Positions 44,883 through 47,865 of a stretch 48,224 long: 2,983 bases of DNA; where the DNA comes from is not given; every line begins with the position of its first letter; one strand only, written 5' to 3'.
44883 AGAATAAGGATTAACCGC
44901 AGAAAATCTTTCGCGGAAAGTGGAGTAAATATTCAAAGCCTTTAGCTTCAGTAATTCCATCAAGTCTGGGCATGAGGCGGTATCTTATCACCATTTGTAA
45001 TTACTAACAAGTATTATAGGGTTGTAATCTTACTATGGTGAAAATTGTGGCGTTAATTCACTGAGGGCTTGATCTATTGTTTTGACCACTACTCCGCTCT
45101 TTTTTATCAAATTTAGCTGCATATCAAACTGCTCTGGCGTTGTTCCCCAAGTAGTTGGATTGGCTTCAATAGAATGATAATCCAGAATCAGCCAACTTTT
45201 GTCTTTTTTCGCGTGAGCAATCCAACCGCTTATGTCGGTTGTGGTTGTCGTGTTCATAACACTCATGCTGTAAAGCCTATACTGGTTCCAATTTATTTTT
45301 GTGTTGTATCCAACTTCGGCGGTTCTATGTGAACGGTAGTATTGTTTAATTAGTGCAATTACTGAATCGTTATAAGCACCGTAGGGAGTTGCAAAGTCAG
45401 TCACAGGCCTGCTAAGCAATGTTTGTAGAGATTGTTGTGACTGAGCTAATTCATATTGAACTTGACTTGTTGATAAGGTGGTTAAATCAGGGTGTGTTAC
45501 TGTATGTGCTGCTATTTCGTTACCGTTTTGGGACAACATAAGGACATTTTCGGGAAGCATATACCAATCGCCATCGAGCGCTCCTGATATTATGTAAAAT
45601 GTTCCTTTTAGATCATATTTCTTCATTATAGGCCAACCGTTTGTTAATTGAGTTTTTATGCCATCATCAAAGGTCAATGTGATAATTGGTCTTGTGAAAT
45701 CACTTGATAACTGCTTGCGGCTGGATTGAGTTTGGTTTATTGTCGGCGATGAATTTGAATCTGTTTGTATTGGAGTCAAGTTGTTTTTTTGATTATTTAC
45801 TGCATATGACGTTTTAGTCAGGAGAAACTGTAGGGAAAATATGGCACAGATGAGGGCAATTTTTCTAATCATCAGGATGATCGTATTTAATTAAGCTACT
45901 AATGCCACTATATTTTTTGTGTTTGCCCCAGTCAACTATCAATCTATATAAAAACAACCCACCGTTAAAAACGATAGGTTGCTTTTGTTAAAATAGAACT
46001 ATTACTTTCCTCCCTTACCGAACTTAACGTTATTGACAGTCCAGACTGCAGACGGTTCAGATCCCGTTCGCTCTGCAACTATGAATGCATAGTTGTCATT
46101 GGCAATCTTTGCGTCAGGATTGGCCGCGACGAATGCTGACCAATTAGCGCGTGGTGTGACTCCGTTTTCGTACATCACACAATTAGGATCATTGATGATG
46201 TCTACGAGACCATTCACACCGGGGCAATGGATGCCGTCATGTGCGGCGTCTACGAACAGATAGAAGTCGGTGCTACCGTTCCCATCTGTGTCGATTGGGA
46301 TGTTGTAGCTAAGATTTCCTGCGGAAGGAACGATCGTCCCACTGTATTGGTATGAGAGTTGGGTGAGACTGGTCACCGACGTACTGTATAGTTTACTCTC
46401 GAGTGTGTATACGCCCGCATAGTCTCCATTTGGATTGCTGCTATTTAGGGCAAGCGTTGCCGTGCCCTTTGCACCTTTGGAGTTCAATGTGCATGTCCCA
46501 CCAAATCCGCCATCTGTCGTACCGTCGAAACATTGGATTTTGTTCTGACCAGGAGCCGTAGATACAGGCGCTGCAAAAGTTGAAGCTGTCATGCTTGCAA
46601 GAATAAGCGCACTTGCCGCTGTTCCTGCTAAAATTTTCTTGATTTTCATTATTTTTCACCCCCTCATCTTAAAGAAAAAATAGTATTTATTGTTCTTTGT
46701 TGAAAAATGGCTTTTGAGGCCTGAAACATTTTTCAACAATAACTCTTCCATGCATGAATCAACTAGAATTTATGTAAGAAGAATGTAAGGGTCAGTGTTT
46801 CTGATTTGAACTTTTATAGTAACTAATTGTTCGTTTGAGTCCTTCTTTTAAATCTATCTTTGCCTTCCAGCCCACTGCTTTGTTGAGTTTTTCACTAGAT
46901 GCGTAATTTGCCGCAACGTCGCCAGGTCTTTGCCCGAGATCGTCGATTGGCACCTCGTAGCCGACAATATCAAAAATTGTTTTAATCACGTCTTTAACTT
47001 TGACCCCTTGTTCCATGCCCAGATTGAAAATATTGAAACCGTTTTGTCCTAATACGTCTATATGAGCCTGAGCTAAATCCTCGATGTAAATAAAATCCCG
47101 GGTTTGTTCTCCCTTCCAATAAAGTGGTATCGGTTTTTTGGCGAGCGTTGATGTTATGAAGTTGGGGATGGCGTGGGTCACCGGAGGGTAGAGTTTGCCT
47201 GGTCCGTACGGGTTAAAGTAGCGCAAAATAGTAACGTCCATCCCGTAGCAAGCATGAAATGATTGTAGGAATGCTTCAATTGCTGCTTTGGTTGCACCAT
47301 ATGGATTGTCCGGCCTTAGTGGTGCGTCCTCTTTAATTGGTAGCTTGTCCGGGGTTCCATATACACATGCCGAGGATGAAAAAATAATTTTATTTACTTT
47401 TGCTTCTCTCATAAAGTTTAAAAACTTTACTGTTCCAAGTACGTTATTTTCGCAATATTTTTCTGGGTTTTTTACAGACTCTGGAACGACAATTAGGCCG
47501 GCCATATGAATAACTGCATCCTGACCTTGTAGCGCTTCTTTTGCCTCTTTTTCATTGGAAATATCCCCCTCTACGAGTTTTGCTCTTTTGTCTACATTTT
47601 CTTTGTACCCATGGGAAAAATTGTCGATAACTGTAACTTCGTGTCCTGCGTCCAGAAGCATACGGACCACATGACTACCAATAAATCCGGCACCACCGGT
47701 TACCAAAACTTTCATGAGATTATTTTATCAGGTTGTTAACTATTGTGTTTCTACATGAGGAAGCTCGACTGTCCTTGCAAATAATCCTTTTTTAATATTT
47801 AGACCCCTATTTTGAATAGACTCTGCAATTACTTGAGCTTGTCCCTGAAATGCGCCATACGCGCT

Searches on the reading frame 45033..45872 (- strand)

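Call 56: search_protein_families(library=pfam, proteins=[window:45033-45872:-], max_evalue=0.0001)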
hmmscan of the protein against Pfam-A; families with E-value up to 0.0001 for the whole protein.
window:45033-45872:- (279 aa): 1 family
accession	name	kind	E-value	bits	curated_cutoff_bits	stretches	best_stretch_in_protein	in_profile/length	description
PF01522.26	Polysacc_deac_1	-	9.5e-28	97.1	23.1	1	59-177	4-118/124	Polysaccharide deacetylase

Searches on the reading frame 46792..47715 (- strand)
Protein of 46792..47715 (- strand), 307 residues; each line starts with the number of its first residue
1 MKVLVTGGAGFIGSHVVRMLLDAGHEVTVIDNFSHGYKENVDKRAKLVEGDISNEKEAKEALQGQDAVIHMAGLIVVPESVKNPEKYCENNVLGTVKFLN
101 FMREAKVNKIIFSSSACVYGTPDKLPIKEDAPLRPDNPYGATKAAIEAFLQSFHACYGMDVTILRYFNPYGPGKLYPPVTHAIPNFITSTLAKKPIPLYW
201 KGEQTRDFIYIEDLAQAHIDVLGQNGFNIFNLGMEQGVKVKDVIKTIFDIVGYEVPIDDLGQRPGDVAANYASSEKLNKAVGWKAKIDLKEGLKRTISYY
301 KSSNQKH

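Call 56: search_protein_families(library=pfam, proteins=[window:46792-47715:-], max_evalue=0.0001)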
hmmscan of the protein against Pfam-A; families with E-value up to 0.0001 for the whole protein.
window:46792-47715:- (307 aa): 10 families
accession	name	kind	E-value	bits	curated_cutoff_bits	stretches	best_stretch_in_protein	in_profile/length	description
PF01370.27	Epimerase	-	5.5e-66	222.8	20.9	1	3-233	1-240/240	NAD dependent epimerase/dehydratase family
PF16363.11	GDP_Man_Dehyd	-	4.2e-62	211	27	1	4-296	1-332/332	GDP-mannose 4,6 dehydratase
PF01073.25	3Beta_HSD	-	8.8e-25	87.7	22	1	4-219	1-226/280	3-beta hydroxysteroid dehydrogenase/isomerase family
PF02719.21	Polysacc_synt_2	-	1.1e-17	64.6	20.2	1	3-266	1-267/293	Polysaccharide biosynthesis protein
PF13460.12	NAD_binding_10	-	3.1e-17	63.5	27.2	1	7-165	1-142/184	NAD(P)H-binding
PF04321.23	RmlD_sub_bind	-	5.4e-12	45.8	27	1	1-166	1-148/287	RmlD substrate binding domain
PF07993.18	NAD_binding_4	-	1.8e-11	44.1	20.1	1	40-165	58-203/258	Male sterility protein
PF05368.20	NmrA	-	8.1e-10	39.2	27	1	2-115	4-107/298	NmrA-like family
PF00106.31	adh_short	-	1.7e-06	28.1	26.6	1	3-155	3-165/195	short chain dehydrogenase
PF03435.24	Sacchrp_dh_NADP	-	1.3e-05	25.9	25.1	1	8-75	5-79/129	Saccharopine dehydrogenase NADP binding domain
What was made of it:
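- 46792..47715 (-): Third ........-type SDR gene of the window. It is uninterrupted and serves as an unoccupied potential target. Pfam (call 56).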
